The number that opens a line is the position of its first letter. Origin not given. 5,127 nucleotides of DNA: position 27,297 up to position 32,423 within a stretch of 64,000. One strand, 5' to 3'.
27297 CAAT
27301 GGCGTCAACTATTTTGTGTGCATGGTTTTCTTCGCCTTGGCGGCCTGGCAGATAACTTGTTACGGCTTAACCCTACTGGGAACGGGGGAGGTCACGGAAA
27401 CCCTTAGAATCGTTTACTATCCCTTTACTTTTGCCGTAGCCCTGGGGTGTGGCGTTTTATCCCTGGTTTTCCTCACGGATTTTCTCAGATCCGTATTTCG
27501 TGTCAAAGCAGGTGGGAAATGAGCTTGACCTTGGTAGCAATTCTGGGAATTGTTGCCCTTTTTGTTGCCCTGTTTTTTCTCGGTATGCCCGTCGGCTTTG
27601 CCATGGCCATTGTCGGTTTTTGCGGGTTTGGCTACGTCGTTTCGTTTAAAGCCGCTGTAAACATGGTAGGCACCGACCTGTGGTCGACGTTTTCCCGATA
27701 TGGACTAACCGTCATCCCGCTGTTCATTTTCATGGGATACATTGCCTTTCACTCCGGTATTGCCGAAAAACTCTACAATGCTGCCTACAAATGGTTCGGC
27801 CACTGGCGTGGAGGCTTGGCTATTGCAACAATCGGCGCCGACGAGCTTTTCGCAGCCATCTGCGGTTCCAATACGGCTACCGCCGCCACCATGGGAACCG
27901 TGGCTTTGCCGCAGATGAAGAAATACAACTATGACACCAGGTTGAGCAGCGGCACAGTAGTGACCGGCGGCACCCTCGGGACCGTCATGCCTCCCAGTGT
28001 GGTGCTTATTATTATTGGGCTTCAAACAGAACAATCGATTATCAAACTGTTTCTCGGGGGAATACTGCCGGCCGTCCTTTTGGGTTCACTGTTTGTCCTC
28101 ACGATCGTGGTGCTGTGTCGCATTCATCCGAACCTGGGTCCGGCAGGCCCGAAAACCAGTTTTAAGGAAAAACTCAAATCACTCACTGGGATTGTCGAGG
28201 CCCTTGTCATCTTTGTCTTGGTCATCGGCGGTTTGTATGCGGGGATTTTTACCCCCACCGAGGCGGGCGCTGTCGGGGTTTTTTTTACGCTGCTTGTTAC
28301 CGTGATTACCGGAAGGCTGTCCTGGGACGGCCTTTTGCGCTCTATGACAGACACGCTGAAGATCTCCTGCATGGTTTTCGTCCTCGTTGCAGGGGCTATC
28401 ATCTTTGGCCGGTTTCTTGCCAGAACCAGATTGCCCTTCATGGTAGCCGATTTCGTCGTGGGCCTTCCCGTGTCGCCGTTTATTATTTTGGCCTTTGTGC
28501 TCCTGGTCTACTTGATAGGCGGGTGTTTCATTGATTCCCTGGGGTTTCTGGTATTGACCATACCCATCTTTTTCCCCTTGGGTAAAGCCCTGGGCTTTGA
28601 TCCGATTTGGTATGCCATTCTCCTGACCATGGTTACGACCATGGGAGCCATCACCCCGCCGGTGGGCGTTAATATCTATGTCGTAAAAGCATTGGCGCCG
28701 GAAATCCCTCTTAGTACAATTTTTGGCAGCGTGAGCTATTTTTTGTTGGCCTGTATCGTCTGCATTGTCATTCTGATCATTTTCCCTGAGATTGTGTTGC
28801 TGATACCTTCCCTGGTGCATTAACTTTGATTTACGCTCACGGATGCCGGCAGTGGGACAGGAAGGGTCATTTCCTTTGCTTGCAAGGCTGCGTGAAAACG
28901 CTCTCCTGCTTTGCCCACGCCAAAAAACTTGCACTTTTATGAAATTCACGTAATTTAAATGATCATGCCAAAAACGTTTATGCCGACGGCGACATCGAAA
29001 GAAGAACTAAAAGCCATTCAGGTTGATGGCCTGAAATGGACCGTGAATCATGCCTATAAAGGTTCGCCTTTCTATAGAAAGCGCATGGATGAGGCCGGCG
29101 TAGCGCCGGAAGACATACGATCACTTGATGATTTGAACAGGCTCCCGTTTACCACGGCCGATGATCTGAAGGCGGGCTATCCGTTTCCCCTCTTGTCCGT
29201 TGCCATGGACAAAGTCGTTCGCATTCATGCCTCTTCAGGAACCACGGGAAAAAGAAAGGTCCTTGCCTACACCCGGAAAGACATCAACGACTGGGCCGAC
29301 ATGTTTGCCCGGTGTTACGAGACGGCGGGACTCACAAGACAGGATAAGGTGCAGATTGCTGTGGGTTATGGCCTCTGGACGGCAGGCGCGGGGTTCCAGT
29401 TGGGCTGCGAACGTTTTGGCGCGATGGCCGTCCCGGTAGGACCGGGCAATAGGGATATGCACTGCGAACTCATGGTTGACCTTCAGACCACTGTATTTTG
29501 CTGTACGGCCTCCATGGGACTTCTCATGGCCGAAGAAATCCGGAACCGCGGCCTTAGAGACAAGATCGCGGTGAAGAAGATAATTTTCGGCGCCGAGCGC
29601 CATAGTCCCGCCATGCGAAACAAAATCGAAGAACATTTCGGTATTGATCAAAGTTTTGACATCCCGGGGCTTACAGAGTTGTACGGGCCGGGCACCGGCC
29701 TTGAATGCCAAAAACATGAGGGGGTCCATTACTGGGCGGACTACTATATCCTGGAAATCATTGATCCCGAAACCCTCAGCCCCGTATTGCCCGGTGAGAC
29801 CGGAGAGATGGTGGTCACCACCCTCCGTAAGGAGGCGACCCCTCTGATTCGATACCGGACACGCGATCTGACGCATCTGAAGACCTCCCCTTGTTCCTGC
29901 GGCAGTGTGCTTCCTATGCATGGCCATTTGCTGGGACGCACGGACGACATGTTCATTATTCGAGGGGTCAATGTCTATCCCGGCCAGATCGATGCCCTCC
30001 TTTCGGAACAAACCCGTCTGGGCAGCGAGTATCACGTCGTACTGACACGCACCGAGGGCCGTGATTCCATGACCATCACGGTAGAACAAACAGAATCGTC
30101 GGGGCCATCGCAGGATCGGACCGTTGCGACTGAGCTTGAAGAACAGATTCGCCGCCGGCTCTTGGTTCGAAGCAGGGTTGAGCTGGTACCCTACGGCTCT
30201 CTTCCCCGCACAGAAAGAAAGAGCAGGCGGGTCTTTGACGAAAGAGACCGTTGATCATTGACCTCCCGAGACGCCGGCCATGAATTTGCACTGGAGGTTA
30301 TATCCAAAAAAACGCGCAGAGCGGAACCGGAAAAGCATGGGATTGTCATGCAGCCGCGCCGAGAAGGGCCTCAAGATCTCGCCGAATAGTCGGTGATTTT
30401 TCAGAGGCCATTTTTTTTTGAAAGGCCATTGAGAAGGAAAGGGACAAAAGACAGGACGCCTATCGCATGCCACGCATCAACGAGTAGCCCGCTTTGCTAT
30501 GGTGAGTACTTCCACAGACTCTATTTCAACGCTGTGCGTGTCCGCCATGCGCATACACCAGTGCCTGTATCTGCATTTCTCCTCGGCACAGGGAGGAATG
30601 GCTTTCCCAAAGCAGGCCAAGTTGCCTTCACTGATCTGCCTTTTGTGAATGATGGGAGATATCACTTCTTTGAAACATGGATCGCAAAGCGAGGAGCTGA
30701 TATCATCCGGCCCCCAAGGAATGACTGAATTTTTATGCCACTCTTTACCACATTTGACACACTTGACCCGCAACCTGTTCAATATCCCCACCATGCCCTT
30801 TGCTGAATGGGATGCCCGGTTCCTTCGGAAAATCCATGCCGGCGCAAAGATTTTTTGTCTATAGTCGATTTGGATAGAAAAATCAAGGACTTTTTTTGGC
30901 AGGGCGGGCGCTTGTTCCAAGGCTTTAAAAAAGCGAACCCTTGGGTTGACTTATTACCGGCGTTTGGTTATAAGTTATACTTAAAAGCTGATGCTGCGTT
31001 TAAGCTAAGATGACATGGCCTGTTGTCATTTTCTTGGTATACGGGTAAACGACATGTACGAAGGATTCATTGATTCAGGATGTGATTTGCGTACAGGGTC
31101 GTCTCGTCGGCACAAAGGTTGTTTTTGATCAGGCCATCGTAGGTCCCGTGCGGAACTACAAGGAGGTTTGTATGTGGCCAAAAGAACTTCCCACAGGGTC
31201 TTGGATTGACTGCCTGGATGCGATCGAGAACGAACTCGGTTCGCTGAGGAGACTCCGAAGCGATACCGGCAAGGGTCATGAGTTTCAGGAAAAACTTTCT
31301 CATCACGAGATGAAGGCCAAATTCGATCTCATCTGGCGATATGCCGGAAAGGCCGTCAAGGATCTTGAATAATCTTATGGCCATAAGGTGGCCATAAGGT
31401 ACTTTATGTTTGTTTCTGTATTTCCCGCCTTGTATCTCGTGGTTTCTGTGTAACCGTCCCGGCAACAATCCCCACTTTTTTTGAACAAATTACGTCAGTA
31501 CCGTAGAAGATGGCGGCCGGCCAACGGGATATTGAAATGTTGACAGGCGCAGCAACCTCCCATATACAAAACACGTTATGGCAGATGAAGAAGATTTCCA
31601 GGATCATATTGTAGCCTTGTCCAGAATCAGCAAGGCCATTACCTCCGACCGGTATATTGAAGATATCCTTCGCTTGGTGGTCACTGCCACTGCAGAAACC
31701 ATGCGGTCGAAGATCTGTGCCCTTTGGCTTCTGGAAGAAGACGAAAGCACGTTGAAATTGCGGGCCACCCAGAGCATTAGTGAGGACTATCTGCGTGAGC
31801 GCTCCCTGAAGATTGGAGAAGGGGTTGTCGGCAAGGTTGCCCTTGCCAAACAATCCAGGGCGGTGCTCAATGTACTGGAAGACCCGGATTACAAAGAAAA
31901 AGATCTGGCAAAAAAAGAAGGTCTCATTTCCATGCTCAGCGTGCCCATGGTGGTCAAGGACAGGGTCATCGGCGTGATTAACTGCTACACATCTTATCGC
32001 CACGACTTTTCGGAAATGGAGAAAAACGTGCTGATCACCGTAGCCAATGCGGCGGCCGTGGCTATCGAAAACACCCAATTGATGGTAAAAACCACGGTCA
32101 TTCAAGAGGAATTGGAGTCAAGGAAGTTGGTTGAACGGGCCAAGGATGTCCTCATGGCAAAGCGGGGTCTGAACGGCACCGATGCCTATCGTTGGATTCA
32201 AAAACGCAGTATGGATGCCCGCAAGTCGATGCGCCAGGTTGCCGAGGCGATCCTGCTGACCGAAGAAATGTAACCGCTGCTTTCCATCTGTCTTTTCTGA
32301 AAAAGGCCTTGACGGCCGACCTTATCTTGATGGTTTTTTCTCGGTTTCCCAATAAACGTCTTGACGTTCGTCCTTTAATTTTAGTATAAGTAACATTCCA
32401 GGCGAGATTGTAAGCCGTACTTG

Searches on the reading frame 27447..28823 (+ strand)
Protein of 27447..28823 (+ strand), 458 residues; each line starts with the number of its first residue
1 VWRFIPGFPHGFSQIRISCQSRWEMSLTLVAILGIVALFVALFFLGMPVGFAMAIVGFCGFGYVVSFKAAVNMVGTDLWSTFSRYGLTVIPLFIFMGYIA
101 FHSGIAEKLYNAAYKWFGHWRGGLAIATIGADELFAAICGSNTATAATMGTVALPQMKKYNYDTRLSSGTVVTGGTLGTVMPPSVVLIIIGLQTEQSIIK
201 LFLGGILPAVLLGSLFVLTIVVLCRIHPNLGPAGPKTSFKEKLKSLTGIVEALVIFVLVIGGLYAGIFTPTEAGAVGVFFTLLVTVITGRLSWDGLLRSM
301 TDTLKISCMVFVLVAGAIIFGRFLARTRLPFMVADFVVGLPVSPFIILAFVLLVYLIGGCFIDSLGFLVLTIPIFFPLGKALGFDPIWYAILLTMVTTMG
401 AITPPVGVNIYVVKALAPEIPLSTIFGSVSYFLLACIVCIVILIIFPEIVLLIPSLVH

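Call 17: search_protein_families(library=pfam, proteins=[window:27447-28823:+], max_evalue=0.0001)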
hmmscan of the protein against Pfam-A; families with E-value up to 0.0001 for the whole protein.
window:27447-28823:+ (458 aa): 1 family
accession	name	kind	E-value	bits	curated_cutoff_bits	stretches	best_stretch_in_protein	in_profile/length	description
PF06808.19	DctM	-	4.3e-91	306.2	23.8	1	37-449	2-413/413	Tripartite ATP-independent periplasmic transporter, DctM component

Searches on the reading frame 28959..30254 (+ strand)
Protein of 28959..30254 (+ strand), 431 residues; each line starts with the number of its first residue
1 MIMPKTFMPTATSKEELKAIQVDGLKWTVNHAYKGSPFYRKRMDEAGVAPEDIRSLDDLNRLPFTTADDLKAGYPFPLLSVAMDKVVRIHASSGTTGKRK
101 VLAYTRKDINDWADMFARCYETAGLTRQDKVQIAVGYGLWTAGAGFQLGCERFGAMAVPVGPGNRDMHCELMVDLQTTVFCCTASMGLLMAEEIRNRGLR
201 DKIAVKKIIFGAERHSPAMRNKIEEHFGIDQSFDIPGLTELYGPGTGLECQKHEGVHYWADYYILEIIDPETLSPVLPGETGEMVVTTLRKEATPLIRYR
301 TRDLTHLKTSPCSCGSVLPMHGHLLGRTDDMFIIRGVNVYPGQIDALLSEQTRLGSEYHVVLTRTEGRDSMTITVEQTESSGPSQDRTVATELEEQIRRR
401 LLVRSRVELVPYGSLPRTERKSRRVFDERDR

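Call 17: search_protein_families(library=pfam, proteins=[window:28959-30254:+], max_evalue=0.0001)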
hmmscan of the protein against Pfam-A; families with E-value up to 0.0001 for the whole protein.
window:28959-30254:+ (431 aa): 2 families
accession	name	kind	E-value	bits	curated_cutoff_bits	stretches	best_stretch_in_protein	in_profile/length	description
PF14535.12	AMP-binding_C_2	-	5.6e-25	87.9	25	1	336-429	1-96/96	AMP-binding enzyme C-terminal domain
PF00501.34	AMP-binding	-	3.1e-12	46.4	29.9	1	77-286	155-374/384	AMP-binding enzyme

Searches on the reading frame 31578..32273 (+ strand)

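Call 3: search_protein_families(library=pfam, proteins=[window:31578-32273:+], max_evalue=0.01)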
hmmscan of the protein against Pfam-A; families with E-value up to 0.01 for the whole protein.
window:31578-32273:+ (231 aa): 5 families
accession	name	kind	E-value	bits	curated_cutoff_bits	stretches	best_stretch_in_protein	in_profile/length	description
PF03861.19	ANTAR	-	4.4e-19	68.4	27.3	1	176-226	4-54/54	ANTAR domain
PF13185.12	GAF_2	-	9e-19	68.5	28.6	1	27-164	4-136/136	GAF domain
PF01590.32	GAF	-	6.2e-18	66.1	22.4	1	28-163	3-133/133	GAF domain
PF13492.12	GAF_3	-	3.3e-13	50.6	27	1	27-165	2-129/129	GAF domain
PF12282.15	GAF_PdtaS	-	0.0076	16.6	23.7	0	82-145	67-133/145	Histidine kinase PdtaS, GAF domain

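Call 5: search_protein_families(library=ncbifam, proteins=[window:31578-32273:+], max_evalue=0.01)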
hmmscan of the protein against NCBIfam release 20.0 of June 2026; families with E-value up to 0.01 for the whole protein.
window:31578-32273:+ (231 aa): 6 families
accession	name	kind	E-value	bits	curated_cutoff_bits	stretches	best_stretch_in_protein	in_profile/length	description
NF008283.0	PRK11061.1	equivalog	7.4e-19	67.5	583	1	15-174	6-165/748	phosphoenolpyruvate--protein phosphotransferase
TIGR01817.1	nifA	equivalog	1.1e-13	50.8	528.85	1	10-189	3-185/534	nif-specific transcriptional activator NifA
NF047786.1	his_kin_MadS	equivalog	6.9e-09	35.3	500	1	5-191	23-204/434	MadS family sensor histidine kinase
NF041606.1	dguan_cyc_DgcA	equivalog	2.2e-06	26.9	370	1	119-174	123-180/340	diguanylate cyclase DgcA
NF038230.1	Regu_Geo_Pelo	equivalog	6.4e-06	24.3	1200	1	26-189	18-184/935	GPMC system transcriptional regulator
NF003451.0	PRK05022.1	equivalog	0.0073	15.1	476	0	19-188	14-184/512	nitric oxide reductase transcriptional regulator NorR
